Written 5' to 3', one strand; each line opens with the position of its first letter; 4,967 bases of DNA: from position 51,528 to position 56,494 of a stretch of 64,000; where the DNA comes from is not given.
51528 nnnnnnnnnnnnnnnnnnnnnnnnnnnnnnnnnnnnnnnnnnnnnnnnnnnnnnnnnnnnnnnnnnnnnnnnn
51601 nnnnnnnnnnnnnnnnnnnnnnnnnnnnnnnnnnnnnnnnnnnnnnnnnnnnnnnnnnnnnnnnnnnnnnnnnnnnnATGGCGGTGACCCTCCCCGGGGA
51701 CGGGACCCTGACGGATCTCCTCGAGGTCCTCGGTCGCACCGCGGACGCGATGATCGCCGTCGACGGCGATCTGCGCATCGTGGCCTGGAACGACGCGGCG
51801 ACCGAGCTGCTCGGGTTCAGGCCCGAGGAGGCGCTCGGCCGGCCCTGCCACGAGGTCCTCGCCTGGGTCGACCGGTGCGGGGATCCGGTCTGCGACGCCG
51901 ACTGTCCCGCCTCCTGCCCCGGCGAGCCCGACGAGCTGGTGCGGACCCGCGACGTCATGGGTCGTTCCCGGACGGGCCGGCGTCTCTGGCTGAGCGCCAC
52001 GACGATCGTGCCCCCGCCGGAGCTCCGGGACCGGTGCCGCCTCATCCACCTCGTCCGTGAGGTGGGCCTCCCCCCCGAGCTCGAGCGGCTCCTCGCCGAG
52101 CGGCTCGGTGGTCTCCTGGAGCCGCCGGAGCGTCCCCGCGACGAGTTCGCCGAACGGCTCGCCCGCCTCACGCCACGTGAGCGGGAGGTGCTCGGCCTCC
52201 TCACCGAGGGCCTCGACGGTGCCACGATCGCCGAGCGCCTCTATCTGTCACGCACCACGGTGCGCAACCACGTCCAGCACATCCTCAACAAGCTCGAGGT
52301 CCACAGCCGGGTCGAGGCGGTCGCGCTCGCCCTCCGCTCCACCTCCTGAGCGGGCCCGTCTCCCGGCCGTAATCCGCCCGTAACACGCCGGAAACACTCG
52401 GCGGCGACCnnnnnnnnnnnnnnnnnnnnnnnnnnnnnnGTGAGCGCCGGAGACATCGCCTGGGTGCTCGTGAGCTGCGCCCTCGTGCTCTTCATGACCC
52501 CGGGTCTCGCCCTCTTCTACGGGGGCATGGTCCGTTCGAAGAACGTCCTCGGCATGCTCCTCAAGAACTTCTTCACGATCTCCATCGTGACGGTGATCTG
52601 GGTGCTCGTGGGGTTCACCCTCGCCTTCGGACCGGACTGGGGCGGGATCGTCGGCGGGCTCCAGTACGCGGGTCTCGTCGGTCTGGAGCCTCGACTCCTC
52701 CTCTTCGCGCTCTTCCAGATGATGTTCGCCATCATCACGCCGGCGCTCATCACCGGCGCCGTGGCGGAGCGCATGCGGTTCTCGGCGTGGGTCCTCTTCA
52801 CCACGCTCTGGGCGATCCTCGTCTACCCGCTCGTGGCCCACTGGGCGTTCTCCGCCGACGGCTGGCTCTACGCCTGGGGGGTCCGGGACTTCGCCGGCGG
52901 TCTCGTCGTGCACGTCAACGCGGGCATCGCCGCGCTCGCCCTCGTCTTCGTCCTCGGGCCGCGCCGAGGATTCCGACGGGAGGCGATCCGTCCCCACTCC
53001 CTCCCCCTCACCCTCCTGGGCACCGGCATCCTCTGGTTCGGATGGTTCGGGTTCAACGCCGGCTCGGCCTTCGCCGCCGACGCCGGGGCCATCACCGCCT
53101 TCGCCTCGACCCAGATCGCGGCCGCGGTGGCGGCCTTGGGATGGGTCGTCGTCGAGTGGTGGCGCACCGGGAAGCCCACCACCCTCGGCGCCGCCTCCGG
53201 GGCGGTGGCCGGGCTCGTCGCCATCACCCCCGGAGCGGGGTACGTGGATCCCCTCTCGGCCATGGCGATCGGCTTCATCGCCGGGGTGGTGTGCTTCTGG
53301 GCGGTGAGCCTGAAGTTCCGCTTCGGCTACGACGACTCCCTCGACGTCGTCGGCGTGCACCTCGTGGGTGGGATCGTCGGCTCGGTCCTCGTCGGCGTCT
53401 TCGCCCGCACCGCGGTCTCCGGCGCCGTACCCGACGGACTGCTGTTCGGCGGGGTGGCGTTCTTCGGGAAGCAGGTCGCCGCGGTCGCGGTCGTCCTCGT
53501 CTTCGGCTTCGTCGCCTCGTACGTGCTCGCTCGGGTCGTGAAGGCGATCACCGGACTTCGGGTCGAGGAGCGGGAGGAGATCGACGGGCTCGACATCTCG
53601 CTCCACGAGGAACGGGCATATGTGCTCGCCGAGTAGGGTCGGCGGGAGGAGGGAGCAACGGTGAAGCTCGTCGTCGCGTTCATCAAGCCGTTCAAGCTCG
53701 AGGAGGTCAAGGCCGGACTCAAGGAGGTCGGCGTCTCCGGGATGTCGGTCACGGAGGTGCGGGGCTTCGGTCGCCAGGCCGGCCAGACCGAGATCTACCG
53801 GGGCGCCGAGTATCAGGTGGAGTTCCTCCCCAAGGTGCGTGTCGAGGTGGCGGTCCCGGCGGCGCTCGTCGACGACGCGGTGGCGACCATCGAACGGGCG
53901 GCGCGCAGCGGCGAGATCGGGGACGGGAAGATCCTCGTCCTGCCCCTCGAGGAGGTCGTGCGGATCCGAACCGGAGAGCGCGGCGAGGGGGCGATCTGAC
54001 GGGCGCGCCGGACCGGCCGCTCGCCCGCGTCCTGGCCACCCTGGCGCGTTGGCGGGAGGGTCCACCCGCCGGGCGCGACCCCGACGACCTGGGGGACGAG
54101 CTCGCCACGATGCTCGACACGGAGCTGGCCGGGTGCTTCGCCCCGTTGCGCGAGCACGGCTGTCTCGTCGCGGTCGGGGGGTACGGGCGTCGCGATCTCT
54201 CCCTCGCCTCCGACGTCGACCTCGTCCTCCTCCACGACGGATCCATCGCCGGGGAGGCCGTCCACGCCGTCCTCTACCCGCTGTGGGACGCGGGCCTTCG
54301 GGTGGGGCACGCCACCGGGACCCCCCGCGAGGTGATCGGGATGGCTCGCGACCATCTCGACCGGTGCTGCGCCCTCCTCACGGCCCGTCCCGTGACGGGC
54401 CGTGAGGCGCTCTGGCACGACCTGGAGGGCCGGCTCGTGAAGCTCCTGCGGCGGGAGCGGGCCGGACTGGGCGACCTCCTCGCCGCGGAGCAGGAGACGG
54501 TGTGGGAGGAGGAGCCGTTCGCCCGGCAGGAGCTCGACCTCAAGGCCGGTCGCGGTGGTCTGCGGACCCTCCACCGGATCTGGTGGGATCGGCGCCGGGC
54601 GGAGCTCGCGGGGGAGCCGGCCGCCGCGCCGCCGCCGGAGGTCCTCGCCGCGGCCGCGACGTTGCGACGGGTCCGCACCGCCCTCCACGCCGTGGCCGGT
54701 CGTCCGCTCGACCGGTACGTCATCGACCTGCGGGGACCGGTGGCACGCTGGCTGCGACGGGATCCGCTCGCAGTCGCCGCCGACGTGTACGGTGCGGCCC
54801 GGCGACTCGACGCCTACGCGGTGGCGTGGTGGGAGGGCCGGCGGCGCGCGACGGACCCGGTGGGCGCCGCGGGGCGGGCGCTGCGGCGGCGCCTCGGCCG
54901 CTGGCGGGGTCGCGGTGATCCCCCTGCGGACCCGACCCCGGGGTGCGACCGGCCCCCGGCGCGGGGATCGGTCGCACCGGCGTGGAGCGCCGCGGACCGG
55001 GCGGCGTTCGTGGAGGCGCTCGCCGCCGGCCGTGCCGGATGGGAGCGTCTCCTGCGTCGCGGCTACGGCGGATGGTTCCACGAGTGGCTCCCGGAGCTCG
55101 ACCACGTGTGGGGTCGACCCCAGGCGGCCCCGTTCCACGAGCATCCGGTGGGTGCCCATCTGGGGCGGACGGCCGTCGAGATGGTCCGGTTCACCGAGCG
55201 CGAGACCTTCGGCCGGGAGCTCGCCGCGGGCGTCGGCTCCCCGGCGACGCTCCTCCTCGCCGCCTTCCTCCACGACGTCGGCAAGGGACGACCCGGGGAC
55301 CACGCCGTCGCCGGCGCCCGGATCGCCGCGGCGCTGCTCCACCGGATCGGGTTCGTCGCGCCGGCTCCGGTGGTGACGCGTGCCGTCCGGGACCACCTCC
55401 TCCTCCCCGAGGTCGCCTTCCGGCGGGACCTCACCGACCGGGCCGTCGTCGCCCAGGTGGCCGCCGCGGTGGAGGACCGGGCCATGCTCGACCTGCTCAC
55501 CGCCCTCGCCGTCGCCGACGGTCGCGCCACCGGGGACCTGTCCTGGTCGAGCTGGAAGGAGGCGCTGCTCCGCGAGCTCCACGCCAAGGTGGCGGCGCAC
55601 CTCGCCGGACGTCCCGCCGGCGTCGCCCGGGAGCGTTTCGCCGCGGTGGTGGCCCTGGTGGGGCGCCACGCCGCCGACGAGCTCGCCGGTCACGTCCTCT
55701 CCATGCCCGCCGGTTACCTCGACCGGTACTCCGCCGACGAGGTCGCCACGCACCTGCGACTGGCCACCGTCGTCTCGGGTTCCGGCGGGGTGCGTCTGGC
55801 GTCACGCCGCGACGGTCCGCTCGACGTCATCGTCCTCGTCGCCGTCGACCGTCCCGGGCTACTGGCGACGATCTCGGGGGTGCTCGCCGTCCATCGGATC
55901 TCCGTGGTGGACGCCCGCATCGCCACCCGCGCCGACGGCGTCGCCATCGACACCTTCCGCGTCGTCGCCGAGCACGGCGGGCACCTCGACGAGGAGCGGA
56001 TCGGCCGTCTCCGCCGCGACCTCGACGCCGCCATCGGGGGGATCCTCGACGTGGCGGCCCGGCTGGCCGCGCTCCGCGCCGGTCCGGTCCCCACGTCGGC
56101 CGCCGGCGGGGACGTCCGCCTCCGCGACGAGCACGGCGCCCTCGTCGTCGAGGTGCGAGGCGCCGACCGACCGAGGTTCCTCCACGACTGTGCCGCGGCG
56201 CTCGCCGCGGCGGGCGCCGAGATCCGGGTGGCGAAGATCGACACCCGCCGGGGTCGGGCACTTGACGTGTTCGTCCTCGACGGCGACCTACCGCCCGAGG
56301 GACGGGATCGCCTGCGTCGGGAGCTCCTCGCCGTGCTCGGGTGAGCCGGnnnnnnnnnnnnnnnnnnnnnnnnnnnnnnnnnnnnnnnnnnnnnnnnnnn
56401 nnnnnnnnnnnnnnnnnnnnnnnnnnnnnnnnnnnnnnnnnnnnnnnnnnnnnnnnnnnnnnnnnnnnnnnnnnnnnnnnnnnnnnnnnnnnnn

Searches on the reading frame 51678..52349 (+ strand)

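Call 13: search_protein_families(library=ncbifam, proteins=[window:51678-52349:+], max_evalue=1e-25)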
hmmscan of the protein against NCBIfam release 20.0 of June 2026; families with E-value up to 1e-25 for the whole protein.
window:51678-52349:+ (223 aa): 0 families

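Call 60: search_protein_families(library=pfam, max_evalue=0.00001, proteins=[window:51678-52349:+])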
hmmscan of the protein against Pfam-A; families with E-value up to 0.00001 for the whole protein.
window:51678-52349:+ (223 aa): 6 families
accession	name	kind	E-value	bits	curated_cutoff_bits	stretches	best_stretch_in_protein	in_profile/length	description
PF00196.25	GerE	-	1.2e-18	66.9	23.5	1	163-218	2-57/57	Bacterial regulatory proteins, luxR family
PF08448.16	PAS_4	-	5e-09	36.8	23.1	1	22-74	5-55/110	PAS fold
PF00989.32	PAS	-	6.4e-09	36.2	22.6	1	21-61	10-50/113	PAS fold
PF08281.18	Sigma70_r4_2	-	7.5e-08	32.3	25.7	1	155-206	2-54/54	Sigma-70, region 4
PF13426.13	PAS_9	-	2.9e-07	31.1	27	1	24-105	3-77/103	PAS domain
PF13188.13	PAS_8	-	4.7e-06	26.7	21.8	0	22-68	11-54/65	PAS domain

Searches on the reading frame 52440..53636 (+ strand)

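Call 13: search_protein_families(library=ncbifam, proteins=[window:52440-53636:+], max_evalue=1e-25)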
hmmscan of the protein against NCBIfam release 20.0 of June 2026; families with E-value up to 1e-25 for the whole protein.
window:52440-53636:+ (398 aa): 3 families
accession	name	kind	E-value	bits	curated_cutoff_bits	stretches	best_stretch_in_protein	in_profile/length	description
TIGR00836.1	amt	subfamily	1.4e-136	455.6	343.3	1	5-394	1-406/406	ammonium transporter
NF007947.0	PRK10666.1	equivalog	1.8e-99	333.6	657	1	4-394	30-426/428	ammonium transporter AmtB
TIGR03644.1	marine_trans_1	hypoth_equivalog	8.1e-62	209.3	514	1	7-389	6-396/404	probable ammonium transporter, marine subtype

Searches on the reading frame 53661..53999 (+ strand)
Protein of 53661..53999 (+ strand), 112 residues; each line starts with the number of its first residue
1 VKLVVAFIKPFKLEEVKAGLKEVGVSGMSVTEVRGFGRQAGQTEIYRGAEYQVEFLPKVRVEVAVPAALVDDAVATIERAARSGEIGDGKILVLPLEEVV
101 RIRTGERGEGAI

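Call 13: search_protein_families(library=ncbifam, proteins=[window:53661-53999:+], max_evalue=1e-25)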
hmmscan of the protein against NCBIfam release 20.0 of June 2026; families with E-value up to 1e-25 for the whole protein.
window:53661-53999:+ (112 aa): 2 families
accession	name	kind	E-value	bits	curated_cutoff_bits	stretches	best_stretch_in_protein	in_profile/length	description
NF008111.0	PRK10858.1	equivalog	9.2e-43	145.2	202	1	1-112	1-112/112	nitrogen regulatory protein P-II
NF007946.0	PRK10665.1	equivalog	2.2e-41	141.1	181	1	1-111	1-111/112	P-II family nitrogen regulator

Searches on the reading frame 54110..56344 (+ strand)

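Call 61: search_protein_families(library=pfam, max_evalue=0.00001, proteins=[window:54110-56344:+])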
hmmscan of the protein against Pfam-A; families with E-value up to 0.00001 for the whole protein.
window:54110-56344:+ (744 aa): 3 families
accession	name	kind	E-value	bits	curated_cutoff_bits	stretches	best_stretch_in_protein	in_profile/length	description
PF01842.31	ACT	-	1.1e-10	41.5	27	1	574-629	3-55/66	ACT domain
PF01966.28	HD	-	1.9e-09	38.3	22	1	367-451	11-110/116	HD domain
PF13291.12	ACT_4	-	1.2e-06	29.5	27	0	574-618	9-54/80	ACT domain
